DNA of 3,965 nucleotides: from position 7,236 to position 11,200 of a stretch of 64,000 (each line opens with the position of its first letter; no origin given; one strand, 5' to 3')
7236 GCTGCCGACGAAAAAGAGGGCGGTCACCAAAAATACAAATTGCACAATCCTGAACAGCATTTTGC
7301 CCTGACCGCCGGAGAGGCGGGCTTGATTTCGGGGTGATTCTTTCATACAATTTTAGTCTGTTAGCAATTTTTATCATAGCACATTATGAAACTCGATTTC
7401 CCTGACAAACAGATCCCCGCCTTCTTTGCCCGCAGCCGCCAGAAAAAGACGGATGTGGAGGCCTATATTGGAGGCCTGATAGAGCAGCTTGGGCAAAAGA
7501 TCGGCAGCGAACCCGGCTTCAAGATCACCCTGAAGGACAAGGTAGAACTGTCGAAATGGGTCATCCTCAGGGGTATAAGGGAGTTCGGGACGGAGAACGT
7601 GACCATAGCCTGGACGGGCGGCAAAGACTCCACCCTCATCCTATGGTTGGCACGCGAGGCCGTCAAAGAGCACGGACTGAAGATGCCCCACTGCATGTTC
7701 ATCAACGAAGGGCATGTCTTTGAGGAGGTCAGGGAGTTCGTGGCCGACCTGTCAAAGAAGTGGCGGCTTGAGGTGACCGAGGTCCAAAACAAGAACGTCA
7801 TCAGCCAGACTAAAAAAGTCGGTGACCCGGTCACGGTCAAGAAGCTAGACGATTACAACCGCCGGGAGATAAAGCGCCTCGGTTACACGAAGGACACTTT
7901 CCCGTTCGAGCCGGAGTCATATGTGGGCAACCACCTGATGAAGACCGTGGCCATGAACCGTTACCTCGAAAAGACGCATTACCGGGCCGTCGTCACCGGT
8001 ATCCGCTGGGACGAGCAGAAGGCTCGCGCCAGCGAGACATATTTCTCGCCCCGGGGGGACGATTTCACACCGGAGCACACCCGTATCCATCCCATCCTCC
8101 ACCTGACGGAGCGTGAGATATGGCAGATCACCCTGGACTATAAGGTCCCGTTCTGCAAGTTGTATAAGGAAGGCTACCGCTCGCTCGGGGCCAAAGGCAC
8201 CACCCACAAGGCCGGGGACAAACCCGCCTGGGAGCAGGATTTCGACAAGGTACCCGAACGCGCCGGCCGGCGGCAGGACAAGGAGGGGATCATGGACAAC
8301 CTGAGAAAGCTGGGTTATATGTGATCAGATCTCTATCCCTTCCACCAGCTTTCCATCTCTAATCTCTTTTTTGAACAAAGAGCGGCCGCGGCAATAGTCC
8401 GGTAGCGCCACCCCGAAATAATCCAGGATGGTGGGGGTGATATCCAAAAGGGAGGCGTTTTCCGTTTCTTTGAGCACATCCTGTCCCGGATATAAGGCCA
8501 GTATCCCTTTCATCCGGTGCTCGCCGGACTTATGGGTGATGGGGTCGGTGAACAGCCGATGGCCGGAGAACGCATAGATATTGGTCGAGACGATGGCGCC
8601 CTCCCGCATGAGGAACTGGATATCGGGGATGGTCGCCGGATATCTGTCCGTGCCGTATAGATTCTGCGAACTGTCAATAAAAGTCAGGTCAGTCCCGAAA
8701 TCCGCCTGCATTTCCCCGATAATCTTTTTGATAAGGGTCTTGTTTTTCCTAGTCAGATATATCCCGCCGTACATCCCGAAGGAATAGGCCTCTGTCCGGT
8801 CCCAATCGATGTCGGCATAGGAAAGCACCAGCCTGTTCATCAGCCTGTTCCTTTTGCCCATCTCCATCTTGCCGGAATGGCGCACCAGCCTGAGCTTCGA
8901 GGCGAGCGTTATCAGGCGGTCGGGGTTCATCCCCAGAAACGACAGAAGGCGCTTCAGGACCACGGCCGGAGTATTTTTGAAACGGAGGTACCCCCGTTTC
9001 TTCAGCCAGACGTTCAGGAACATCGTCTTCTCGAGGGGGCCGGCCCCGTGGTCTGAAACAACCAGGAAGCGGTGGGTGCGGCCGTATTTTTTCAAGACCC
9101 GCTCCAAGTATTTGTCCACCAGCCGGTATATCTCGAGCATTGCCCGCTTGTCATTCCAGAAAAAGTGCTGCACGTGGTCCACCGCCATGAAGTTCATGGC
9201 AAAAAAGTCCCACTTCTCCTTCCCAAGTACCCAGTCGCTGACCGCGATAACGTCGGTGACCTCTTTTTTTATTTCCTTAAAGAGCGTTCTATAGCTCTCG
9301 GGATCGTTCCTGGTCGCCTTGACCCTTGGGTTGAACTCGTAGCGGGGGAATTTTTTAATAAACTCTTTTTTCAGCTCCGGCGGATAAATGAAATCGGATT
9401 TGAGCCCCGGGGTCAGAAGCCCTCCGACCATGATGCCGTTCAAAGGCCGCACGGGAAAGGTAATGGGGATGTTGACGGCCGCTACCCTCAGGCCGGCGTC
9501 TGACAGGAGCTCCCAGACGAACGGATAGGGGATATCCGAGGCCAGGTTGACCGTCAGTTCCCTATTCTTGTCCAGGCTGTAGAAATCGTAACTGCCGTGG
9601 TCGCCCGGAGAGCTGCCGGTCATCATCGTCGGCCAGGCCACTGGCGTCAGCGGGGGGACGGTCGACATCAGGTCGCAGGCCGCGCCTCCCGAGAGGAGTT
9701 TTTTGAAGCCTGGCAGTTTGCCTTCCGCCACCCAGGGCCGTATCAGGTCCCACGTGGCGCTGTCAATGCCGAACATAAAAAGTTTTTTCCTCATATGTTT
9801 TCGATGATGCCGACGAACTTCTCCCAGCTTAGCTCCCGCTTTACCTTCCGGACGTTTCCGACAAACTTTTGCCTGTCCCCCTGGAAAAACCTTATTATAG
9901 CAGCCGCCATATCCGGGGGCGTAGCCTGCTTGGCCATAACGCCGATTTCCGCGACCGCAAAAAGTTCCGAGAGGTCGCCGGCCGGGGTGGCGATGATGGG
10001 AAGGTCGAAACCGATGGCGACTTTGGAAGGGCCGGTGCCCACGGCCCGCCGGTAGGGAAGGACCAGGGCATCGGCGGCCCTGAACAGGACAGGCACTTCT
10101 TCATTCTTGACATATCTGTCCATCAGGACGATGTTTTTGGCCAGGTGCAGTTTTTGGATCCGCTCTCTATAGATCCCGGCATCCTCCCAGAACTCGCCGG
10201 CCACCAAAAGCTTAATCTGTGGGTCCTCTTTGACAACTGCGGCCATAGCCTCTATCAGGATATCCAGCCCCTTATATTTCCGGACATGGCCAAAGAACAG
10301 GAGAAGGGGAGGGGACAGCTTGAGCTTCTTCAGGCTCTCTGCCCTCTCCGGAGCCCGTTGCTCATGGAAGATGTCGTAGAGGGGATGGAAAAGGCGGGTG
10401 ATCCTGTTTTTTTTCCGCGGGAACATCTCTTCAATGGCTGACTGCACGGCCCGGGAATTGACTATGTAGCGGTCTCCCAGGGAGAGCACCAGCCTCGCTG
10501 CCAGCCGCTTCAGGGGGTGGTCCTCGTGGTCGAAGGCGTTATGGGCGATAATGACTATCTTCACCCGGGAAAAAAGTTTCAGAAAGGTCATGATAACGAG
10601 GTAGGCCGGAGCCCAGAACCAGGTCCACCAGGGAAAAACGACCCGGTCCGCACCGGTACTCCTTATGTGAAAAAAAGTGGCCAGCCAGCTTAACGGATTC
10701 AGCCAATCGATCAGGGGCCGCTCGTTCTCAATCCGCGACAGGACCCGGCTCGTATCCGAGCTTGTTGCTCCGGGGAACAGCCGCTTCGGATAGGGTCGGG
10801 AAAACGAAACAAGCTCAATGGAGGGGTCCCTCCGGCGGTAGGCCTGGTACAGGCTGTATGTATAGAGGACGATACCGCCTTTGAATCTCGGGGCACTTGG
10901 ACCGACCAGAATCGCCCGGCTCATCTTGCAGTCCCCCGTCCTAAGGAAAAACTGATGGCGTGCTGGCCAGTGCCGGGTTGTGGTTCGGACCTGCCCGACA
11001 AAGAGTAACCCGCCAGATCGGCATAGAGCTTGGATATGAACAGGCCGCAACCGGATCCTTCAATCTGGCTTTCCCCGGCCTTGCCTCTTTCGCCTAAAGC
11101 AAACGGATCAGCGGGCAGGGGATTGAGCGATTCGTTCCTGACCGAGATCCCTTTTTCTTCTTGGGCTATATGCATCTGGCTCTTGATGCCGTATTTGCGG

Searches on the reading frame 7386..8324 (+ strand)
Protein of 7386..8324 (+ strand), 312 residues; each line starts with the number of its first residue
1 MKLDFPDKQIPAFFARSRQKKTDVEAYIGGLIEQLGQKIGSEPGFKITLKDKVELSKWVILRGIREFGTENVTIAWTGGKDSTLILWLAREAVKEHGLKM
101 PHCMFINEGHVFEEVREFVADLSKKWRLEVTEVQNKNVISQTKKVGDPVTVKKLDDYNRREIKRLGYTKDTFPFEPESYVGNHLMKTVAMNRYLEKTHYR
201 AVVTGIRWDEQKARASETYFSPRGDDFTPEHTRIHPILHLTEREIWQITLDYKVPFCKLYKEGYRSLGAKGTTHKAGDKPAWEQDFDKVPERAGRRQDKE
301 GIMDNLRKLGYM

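Call 102: search_protein_families(library=pfam, proteins=[window:7386-8324:+], max_evalue=0.000001)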
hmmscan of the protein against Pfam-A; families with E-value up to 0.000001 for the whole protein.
window:7386-8324:+ (312 aa): 1 family
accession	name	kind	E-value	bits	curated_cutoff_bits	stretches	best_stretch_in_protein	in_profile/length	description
PF01507.26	PAPS_reduct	-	1.7e-29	103.5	22.5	1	72-274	2-174/175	Phosphoadenosine phosphosulfate reductase domain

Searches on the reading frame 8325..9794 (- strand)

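Call 26: search_protein_families(library=pfam, proteins=[window:8325-9794:-], max_evalue=0.00001)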
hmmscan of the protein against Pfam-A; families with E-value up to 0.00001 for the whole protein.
window:8325-9794:- (489 aa): 1 family
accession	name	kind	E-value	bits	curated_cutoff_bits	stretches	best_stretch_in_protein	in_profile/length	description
PF01663.27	Phosphodiest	-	1e-36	127.7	23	1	6-278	2-250/342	Type I phosphodiesterase / nucleotide pyrophosphatase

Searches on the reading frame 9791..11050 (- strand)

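Call 26: search_protein_families(library=pfam, proteins=[window:9791-11050:-], max_evalue=0.00001)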
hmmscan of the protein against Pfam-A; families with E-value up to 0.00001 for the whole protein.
window:9791-11050:- (419 aa): 4 families
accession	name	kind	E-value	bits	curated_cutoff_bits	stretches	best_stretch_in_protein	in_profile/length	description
PF00534.26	Glycos_transf_1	-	2.5e-17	63.4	26.4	1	244-399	12-168/172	Glycosyl transferases group 1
PF13692.12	Glyco_trans_1_4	-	1.7e-16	61.2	27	1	248-389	2-140/142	Glycosyl transferases group 1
PF13439.12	Glyco_transf_4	-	2.2e-07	31.5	28.5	1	58-218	2-160/170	Glycosyltransferase Family 4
PF13579.12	Glyco_trans_4_4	-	1.2e-06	29.4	29.7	1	58-217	1-152/158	Glycosyl transferase 4-like domain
